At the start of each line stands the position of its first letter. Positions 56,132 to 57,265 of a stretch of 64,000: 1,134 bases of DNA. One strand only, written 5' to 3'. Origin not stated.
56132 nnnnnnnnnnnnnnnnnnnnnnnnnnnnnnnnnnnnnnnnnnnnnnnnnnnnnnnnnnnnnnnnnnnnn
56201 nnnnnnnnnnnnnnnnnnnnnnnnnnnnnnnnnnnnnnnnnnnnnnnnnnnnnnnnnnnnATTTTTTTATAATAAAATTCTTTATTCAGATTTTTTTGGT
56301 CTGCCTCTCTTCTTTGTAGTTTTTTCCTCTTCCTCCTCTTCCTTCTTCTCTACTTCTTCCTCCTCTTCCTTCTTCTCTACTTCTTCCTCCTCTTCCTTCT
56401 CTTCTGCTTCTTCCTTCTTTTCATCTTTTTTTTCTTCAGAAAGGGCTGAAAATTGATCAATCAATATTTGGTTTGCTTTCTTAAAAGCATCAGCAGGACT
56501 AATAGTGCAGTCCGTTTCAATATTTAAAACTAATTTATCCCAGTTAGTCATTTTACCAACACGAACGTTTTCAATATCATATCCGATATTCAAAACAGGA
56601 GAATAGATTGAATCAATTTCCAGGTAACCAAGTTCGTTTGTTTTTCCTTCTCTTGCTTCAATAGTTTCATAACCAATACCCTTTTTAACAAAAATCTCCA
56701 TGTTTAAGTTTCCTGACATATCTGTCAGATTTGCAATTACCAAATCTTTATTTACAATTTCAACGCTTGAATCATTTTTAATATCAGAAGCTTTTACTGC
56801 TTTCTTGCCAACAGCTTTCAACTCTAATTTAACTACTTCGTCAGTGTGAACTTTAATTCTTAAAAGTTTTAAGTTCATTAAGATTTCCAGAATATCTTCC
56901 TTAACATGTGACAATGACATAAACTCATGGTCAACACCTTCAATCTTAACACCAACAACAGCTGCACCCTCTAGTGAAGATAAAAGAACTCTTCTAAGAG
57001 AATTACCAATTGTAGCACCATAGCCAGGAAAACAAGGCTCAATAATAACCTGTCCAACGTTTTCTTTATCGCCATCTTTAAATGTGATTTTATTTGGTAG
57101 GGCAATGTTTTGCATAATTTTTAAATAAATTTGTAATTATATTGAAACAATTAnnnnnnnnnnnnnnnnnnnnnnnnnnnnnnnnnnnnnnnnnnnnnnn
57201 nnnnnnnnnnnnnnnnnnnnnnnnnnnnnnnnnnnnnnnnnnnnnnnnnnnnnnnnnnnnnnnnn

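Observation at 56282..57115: RNA polymerase alpha subunit lacks the alphaCTD and ends instead in an acidic tandem repeat plus a canonical AT-hook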

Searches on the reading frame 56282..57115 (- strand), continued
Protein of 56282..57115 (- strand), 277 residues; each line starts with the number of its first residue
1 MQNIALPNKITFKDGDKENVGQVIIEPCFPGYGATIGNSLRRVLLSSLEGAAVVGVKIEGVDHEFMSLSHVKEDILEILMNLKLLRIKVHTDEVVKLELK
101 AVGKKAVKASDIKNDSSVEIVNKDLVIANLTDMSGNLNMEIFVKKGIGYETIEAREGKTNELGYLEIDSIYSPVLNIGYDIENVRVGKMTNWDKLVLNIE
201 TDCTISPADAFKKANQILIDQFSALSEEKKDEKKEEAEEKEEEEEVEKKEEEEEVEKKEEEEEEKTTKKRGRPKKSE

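Call 68: search_solved_structures(query=window:56282-57115:-, max_evalue=1e-20, show_alignments=1)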
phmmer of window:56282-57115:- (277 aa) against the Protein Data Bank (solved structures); distinct sequences matched with E-value up to 1e-20: 55.
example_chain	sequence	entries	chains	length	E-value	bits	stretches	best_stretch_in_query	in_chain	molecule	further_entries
7xya_A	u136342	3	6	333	4.8e-53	183.4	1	21-243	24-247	DNA-directed RNA polymerase subunit alpha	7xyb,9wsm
7f0r_A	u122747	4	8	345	5.3e-53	183.2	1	21-243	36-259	DNA-directed RNA polymerase subunit alpha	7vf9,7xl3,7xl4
6wvj_A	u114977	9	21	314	2.1e-51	178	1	6-248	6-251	DNA-directed RNA polymerase subunit alpha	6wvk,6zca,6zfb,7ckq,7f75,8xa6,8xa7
9n9p_A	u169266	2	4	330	1.3e-49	172.1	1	3-243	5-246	DNA-directed RNA polymerase subunit alpha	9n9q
7l7b_A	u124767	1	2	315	1.9e-49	171.6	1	19-249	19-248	DNA-directed RNA polymerase subunit alpha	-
8dkc_A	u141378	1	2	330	4e-49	170.5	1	18-230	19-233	DNA-directed RNA polymerase subunit alpha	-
5tw1_A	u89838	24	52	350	7.3e-48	166.4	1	17-233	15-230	DNA-directed RNA polymerase subunit alpha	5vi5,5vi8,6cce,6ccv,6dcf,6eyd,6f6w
8x6f_A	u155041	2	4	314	7.5e-48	166.4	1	7-251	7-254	DNA-directed RNA polymerase subunit alpha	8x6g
6fbv_A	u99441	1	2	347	1e-47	165.9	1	17-227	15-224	DNA-directed RNA polymerase subunit alpha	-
10mi_A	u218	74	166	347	1.1e-47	165.9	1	17-227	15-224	DNA-directed RNA polymerase subunit alpha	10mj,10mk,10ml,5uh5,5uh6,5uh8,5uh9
6dv9_A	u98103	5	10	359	1.1e-47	165.8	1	16-227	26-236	DNA-directed RNA polymerase subunit alpha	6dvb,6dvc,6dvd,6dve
5zx2_A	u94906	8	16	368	1.2e-47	165.7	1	16-227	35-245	DNA-directed RNA polymerase subunit alpha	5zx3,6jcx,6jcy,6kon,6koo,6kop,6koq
7ye1_A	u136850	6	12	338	2.9e-47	164.4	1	16-240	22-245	DNA-directed RNA polymerase subunit alpha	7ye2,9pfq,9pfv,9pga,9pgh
4oir_A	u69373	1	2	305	4.7e-47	163.8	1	19-256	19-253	DNA-directed RNA polymerase subunit alpha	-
4mq9_A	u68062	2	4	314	5e-47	163.7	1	19-256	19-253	DNA-directed RNA polymerase subunit alpha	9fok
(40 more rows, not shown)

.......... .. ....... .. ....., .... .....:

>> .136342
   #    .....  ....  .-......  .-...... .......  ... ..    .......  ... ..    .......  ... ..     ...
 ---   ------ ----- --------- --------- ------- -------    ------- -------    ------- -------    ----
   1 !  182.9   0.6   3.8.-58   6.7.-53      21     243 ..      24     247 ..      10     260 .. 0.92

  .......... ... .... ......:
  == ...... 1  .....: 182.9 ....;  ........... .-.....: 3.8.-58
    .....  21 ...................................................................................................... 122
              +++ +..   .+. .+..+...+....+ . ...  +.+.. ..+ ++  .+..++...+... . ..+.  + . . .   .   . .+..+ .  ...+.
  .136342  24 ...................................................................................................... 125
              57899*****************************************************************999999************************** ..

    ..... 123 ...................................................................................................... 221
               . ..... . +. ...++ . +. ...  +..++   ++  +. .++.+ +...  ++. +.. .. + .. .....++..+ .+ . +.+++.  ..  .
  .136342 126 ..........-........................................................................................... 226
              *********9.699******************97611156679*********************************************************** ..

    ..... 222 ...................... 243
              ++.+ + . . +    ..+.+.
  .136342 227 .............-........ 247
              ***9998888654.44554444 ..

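Call 86: find_encoding_contigs(protein=P0001, flank=1500, max_places=6)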
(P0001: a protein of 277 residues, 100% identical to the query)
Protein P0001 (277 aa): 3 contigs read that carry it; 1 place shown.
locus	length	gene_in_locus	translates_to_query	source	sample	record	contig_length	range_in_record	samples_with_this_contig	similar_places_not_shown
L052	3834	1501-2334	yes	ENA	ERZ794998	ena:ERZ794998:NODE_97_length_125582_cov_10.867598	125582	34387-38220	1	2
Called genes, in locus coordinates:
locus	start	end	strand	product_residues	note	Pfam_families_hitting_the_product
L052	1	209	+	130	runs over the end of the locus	PF00416:Ribosomal_S13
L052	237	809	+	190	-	PF00411:Ribosomal_S11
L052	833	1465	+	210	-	PF00163:Ribosomal_S4, PF01479:S4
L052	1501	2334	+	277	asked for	PF01193:RNA_pol_L, PF01000:RNA_pol_A_bac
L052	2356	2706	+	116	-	PF01196:Ribosomal_L17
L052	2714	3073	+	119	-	PF00572:Ribosomal_L13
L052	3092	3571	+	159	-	PF00380:Ribosomal_S9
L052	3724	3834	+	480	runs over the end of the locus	PF01943:Polysacc_synt, PF13440:Polysacc_synt_3, PF01554:MatE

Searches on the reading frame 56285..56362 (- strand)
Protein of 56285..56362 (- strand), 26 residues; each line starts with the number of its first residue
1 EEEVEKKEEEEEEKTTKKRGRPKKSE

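Call 54: search_protein_families(library=pfam, proteins=[window:56285-56362:-], max_evalue=10)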
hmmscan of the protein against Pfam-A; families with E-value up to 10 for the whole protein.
seq(26 aa): 1 family
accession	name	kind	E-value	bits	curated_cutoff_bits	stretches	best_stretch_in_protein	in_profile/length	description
PF02178.24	AT_hook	-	0.0015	18.6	17.4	1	16-25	1-10/13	AT hook motif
